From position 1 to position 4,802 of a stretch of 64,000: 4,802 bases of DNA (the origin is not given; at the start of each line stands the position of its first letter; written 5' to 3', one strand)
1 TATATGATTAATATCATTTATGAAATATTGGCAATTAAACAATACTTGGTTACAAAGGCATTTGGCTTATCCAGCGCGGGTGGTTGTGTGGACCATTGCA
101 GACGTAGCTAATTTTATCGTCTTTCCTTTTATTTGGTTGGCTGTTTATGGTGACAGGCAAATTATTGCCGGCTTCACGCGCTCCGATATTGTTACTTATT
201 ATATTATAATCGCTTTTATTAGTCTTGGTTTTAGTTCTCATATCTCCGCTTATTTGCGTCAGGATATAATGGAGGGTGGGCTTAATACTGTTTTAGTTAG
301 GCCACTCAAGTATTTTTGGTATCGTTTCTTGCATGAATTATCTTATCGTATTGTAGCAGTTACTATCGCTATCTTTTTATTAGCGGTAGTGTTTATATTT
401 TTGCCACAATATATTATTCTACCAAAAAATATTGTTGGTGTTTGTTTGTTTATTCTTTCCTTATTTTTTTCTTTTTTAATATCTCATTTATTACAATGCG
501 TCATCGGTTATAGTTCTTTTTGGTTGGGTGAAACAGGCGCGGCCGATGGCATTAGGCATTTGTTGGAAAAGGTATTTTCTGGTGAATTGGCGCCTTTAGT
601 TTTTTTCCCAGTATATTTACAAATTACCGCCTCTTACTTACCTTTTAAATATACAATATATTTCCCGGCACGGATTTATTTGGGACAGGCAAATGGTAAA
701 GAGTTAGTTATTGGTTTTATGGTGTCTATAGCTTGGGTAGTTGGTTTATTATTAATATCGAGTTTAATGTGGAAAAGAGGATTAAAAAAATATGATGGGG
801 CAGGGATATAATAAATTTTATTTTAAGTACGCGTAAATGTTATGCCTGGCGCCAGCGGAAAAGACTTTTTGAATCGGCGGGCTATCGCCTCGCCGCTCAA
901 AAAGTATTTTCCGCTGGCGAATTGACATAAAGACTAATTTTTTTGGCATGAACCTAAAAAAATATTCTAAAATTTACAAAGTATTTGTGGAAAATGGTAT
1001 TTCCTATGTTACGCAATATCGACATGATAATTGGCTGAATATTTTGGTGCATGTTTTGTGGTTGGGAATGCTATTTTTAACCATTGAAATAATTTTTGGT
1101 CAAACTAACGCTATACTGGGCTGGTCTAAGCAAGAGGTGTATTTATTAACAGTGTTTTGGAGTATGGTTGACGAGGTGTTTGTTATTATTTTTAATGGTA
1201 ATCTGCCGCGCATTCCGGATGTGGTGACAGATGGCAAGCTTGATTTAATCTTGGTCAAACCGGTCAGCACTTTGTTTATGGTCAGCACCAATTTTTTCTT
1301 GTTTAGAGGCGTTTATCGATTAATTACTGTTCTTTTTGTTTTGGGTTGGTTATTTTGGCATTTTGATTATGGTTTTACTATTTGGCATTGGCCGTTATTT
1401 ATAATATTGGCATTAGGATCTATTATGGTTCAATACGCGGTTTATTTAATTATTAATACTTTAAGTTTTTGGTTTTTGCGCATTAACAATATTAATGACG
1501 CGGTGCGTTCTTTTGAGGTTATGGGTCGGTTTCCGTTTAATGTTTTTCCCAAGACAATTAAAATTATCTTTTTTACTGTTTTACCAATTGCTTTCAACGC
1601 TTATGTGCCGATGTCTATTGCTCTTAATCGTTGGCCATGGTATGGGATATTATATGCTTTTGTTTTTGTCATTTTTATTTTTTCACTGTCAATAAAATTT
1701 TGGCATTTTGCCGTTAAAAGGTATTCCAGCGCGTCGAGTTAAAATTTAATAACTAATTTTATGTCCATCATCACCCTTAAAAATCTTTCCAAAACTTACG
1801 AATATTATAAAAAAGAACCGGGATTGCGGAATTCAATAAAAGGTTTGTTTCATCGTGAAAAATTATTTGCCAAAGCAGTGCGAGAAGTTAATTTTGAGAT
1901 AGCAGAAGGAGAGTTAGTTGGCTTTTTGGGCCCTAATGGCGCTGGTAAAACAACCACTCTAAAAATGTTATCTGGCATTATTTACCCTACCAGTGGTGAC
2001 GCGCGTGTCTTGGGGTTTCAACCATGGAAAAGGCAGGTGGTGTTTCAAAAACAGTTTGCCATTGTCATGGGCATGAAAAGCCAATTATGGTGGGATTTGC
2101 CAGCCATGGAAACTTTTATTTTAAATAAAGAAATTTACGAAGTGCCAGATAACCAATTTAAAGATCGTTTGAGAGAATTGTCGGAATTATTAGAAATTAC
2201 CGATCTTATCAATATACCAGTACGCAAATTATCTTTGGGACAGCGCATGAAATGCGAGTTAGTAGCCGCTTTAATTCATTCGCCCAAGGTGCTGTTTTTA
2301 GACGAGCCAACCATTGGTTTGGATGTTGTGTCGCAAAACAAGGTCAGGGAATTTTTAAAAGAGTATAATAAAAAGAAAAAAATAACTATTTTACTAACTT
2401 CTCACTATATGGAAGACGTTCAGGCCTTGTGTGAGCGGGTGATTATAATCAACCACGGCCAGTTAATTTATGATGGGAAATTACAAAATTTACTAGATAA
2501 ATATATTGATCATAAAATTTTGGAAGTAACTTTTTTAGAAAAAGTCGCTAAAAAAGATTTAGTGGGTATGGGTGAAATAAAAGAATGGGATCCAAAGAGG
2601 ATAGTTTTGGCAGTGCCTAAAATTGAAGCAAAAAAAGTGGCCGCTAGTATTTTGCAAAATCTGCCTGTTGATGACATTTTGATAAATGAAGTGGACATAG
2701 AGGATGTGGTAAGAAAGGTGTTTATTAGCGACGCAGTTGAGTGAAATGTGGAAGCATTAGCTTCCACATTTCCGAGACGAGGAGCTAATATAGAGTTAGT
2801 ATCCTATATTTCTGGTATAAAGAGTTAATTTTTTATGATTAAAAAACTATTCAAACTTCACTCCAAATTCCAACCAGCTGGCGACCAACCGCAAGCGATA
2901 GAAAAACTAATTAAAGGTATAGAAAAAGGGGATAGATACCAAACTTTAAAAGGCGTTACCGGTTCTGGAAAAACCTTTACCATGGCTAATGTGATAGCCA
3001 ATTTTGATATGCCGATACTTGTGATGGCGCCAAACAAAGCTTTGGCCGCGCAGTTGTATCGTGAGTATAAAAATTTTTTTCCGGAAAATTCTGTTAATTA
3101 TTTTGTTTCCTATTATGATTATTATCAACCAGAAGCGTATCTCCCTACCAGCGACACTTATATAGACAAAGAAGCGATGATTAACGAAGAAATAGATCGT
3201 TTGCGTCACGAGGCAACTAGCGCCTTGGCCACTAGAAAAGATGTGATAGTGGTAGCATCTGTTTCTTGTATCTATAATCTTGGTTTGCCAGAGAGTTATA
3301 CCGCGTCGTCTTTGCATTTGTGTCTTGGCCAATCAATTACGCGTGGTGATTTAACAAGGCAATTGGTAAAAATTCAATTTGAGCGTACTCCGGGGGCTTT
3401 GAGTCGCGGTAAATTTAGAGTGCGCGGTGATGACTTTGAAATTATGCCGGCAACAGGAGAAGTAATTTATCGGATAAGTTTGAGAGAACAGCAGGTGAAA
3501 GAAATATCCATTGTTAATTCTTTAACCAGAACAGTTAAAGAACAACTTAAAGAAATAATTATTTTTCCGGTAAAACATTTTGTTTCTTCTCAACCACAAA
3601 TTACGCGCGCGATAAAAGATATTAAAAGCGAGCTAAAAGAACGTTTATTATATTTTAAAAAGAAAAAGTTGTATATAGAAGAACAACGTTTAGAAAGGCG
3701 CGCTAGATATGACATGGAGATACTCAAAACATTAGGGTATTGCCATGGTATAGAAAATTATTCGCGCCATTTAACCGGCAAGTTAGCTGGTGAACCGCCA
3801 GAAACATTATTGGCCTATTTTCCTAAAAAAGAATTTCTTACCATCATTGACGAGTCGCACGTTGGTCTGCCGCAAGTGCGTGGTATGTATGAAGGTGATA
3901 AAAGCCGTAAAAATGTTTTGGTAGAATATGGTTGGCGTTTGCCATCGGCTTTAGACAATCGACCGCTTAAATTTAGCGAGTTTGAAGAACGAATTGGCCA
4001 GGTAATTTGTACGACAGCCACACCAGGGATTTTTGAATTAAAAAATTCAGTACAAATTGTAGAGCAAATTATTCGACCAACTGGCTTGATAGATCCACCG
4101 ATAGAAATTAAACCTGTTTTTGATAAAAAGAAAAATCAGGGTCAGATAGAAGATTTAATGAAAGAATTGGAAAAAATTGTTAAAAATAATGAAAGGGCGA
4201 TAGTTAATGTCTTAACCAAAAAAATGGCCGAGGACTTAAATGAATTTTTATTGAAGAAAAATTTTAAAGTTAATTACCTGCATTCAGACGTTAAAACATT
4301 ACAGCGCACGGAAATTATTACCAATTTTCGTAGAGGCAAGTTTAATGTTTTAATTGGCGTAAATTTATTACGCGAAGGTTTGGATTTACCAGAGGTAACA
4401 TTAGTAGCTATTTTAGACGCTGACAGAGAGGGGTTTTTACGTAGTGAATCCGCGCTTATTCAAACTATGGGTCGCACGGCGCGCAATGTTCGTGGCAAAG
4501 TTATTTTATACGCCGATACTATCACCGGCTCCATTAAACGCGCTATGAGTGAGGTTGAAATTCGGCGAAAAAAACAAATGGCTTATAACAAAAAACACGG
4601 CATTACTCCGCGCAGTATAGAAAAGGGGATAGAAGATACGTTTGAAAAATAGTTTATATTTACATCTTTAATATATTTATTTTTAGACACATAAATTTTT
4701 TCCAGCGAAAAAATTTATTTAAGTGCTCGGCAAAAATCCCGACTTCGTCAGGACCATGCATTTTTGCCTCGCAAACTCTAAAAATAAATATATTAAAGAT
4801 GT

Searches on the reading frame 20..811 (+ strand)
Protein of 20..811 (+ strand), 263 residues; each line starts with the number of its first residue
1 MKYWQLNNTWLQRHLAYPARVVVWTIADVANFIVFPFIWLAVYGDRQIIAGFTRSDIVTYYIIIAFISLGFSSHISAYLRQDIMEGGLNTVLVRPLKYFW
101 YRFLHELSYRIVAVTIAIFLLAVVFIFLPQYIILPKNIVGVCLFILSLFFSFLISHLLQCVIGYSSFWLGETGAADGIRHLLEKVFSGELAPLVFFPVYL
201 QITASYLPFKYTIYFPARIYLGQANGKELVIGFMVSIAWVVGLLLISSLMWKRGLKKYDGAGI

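Call 43: find_encoding_contigs(protein=window:20-811:+, flank=10000, max_places=3)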
Protein window:20-811:+ (263 aa): 4 contigs read that carry it; 3 places shown.
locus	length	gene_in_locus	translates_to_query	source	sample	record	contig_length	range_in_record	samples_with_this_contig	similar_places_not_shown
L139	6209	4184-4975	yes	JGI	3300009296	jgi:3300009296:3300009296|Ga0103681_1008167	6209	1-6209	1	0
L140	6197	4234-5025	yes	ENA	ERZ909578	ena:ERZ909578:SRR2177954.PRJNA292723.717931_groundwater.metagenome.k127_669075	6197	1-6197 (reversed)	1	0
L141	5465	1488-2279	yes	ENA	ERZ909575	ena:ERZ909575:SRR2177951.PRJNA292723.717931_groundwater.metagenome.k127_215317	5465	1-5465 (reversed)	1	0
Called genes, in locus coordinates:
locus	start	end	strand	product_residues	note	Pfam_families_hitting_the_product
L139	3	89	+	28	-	?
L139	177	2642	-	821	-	PF00521:DNA_topoisoIV, PF03989:DNA_gyraseA_C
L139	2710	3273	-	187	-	-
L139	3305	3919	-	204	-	PF13483:Lactamase_B_3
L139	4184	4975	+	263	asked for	PF06182:ABC2_membrane_6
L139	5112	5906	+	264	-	PF06182:ABC2_membrane_6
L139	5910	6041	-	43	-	-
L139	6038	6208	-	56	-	?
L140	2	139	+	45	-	?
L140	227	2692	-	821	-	PF00521:DNA_topoisoIV, PF03989:DNA_gyraseA_C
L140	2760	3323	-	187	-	-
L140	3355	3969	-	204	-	PF13483:Lactamase_B_3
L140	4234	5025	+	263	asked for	PF06182:ABC2_membrane_6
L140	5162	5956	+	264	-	PF06182:ABC2_membrane_6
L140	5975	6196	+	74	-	?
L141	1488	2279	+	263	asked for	PF06182:ABC2_membrane_6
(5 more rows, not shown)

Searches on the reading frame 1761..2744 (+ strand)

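Call 21: search_protein_families(library=pfam, proteins=[window:1761-2744:+])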
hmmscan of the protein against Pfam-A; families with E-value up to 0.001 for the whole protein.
window:1761-2744:+ (327 aa): 2 families
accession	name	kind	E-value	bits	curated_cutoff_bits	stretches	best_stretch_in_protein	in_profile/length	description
PF00005.33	ABC_tran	-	2e-24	87.2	25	1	41-184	2-136/137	ABC transporter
PF13304.12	AAA_21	-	3.9e-14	53.8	27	1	136-215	220-298/304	AAA domain, putative AbiEii toxin, Type IV TA system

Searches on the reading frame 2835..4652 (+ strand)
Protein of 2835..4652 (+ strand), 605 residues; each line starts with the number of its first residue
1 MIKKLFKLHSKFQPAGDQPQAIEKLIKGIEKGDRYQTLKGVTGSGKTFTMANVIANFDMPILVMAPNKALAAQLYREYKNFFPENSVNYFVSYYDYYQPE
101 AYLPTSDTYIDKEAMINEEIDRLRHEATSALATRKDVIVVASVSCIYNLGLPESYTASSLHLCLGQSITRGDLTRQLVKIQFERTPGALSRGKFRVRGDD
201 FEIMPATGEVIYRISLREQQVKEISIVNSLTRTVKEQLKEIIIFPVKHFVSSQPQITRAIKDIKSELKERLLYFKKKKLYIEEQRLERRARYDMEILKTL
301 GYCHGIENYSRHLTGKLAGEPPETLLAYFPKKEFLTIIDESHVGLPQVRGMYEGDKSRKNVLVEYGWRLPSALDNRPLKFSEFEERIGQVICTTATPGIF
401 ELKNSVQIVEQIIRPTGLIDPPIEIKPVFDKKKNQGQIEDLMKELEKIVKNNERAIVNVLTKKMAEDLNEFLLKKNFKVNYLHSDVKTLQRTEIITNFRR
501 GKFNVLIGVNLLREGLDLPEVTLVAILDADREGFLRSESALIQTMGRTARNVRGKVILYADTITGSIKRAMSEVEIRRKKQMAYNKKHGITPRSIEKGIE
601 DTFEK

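Call 21: search_protein_families(library=pfam, proteins=[window:2835-4652:+])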
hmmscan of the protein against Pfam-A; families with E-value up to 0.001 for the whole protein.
window:2835-4652:+ (605 aa): 6 families
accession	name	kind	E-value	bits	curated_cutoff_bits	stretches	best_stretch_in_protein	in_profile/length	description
PF00271.37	Helicase_C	-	7.7e-23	81.3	23.5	1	441-551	6-109/110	Helicase conserved C-terminal domain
PF17757.6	UvrB_inter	-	3.7e-21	75.5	22.9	1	160-249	1-91/91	UvrB interaction domain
PF12344.14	UvrB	-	6e-20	71.2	27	1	558-599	1-42/43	Ultra-violet resistance protein B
PF04851.21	ResIII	-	2.9e-13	50.5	22.5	1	13-93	3-84/164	Type III restriction enzyme, res subunit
PF00270.35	DEAD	-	9.4e-07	29.1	26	1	18-86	4-73/167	DEAD/DEAH box helicase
PF13604.12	AAA_30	-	2.8e-05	24.4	27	1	17-78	5-66/191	AAA domain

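Call 35: find_homologous_proteins(query=window:2835-4652:+, max_evalue=1e-100)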
Query window:2835-4652:+ (605 aa): 8000 proteins with E <= 1e-100 among 8000 candidates; the best 120 are listed.
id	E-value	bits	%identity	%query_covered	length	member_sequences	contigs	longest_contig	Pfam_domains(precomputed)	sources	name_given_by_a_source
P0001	0.0e+0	1340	100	100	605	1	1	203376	PF00270.36,PF13604.13,PF17757.7,PF00271.38,PF27431.1,PF04851.22,PF12344.15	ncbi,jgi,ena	-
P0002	0.0e+0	1071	78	99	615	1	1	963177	PF00270.36,PF17757.7,PF00271.38,PF27431.1,PF04851.22,PF12344.15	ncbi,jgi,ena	ncbi:MAG: excinuclease ABC subunit UvrB [Patescibacteria group bacterium]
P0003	0.0e+0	1063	77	99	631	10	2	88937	PF00270.36,PF17757.7,PF00271.38,PF27431.1,PF04851.22,PF12344.15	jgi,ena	jgi:excinuclease ABC subunit B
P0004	0.0e+0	1041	74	99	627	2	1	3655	PF00270.36,PF17757.7,PF00271.38,PF27431.1,PF04851.22,PF12344.15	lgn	-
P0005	0.0e+0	1038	75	99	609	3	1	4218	PF00270.36,PF17757.7,PF00271.38,PF27431.1,PF04851.22,PF12344.15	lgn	-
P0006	0.0e+0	1032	74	99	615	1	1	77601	PF00270.36,PF17757.7,PF00271.38,PF27431.1,PF04851.22,PF12344.15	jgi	-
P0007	0.0e+0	1031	75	99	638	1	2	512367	PF00270.36,PF17757.7,PF00271.38,PF27431.1,PF04851.22,PF12344.15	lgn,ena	-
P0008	0.0e+0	1031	72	99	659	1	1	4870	PF00270.36,PF17757.7,PF00271.38,PF27431.1,PF04851.22,PF12344.15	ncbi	-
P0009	0.0e+0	1029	75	99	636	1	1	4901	PF00270.36,PF17757.7,PF00271.38,PF27431.1,PF04851.22,PF12344.15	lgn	-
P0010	0.0e+0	1026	74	99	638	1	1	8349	PF00270.36,PF17757.7,PF00271.38,PF27431.1,PF04851.22,PF12344.15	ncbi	-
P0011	0.0e+0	1024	74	99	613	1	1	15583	PF00270.36,PF17757.7,PF00271.38,PF27431.1,PF04851.22,PF12344.15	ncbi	-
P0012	0.0e+0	1022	74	99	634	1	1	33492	PF00270.36,PF17757.7,PF00271.38,PF27431.1,PF04851.22,PF12344.15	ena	-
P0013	0.0e+0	1022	74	99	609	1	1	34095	PF00270.36,PF17757.7,PF00271.38,PF27431.1,PF04851.22,PF12344.15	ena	-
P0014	0.0e+0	1021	74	99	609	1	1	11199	PF00270.36,PF17757.7,PF00271.38,PF27431.1,PF04851.22,PF12344.15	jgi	jgi:excinuclease ABC subunit B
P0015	0.0e+0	1018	73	99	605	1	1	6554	PF00270.36,PF17757.7,PF00271.38,PF27431.1,PF04851.22,PF12344.15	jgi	-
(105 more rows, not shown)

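Call 36: find_encoding_contigs(protein=P0002, flank=10000, max_places=4)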
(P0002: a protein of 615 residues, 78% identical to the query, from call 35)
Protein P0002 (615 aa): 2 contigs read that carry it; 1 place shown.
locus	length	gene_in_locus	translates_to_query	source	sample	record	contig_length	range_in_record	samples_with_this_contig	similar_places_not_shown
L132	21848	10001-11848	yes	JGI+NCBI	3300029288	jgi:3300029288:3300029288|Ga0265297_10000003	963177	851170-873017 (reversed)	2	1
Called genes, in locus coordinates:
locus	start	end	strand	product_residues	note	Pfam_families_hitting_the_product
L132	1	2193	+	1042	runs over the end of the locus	PF25778:DUF7948, PF06739:SBBP (weak)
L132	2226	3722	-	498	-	PF13328:HD_4, PF01966:HD, PF04607:RelA_SpoT, PF02824:TGS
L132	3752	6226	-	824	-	PF00521:DNA_topoisoIV, PF03989:DNA_gyraseA_C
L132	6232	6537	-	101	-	-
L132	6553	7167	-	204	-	PF13483:Lactamase_B_3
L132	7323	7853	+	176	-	PF04542:Sigma70_r2, PF08281:Sigma70_r4_2, PF04545:Sigma70_r4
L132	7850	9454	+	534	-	-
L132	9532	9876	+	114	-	PF09685:MamF_MmsF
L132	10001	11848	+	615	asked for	PF00270:DEAD (weak), PF04851:ResIII, PF17757:UvrB_inter, PF27431:UvrB_3rd, PF00271:Helicase_C, PF12344:UvrB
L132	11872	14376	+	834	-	PF02463:SMC_N (faint), PF03193:RsgA_GTPase (faint), PF13175:AAA_15 (faint), PF13191:AAA_16 (faint), PF13304:AAA_21 (faint), PF13401:AAA_22 (faint), PF17760:UvrA_inter, PF00005:ABC_tran (weak), +4 more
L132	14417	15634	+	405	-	PF10648:Gmad2, PF10646:Germane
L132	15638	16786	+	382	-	PF01541:GIY-YIG, PF27096:UvrC_M, PF08459:UvrC_RNaseH_dom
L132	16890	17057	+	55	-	-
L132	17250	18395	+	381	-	PF21710:Spt6_S1 (faint), PF24685:OB_RRP5_4th (faint), PF00575:S1, PF23459:S1_RRP5 (weak), PF00575:S1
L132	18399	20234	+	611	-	PF06480:FtsH_ext, PF06068:TIP49 (faint), PF00004:AAA, PF17862:AAA_lid_3, PF01434:Peptidase_M41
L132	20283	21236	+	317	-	-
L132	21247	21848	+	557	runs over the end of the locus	PF00437:T2SSE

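Call 37: find_encoding_contigs(protein=P0003, flank=10000, max_places=4)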
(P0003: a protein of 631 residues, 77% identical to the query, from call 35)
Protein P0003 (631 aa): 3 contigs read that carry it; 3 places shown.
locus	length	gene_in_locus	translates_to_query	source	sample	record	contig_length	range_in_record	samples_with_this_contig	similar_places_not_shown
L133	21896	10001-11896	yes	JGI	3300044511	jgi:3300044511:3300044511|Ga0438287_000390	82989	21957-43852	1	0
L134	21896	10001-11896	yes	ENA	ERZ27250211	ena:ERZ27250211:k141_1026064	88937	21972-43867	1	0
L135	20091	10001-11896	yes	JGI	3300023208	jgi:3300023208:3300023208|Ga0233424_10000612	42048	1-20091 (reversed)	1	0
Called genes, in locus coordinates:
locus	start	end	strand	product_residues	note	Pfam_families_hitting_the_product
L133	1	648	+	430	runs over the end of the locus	PF01336:tRNA_anti-codon, PF00152:tRNA-synt_2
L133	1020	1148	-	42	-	-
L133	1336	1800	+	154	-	-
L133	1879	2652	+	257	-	PF00142:Fer4_NifH, PF01656:CbiA, PF02374:ArsA_ATPase (weak), PF06564:CBP_BcsQ, PF09140:MipZ (weak), PF10609:ParA, PF13614:AAA_31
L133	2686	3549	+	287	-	PF02195:ParB_N, PF17762:HTH_ParB, PF01381:HTH_3 (faint), PF23552:ParB_C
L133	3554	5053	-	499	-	PF13328:HD_4, PF01966:HD, PF04607:RelA_SpoT, PF02824:TGS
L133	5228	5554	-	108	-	-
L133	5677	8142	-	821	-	PF00521:DNA_topoisoIV, PF03989:DNA_gyraseA_C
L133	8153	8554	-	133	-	-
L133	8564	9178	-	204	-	PF13483:Lactamase_B_3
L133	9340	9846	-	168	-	-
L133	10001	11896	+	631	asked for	PF00270:DEAD (weak), PF04851:ResIII, PF17757:UvrB_inter, PF27431:UvrB_3rd, PF00271:Helicase_C, PF12344:UvrB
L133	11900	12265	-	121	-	-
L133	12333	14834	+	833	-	PF02463:SMC_N (faint), PF13304:AAA_21 (faint), PF13555:AAA_29 (faint), PF20703:nSTAND1 (faint), PF17760:UvrA_inter, PF00684:DnaJ_CXXCXGXG (faint), PF00005:ABC_tran (weak)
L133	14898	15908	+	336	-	-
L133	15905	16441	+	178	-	-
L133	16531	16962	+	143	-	PF10648:Gmad2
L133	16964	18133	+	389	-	PF01541:GIY-YIG, PF27096:UvrC_M, PF08459:UvrC_RNaseH_dom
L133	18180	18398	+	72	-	-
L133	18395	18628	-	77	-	-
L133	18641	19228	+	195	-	-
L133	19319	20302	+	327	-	-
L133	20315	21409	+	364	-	PF01098:FTSW_RODA_SPOVE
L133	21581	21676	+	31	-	-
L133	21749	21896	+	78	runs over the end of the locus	-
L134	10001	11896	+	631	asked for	PF00270:DEAD (weak), PF04851:ResIII, PF17757:UvrB_inter, PF27431:UvrB_3rd, PF00271:Helicase_C, PF12344:UvrB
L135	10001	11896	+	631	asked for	PF00270:DEAD (weak), PF04851:ResIII, PF17757:UvrB_inter, PF27431:UvrB_3rd, PF00271:Helicase_C, PF12344:UvrB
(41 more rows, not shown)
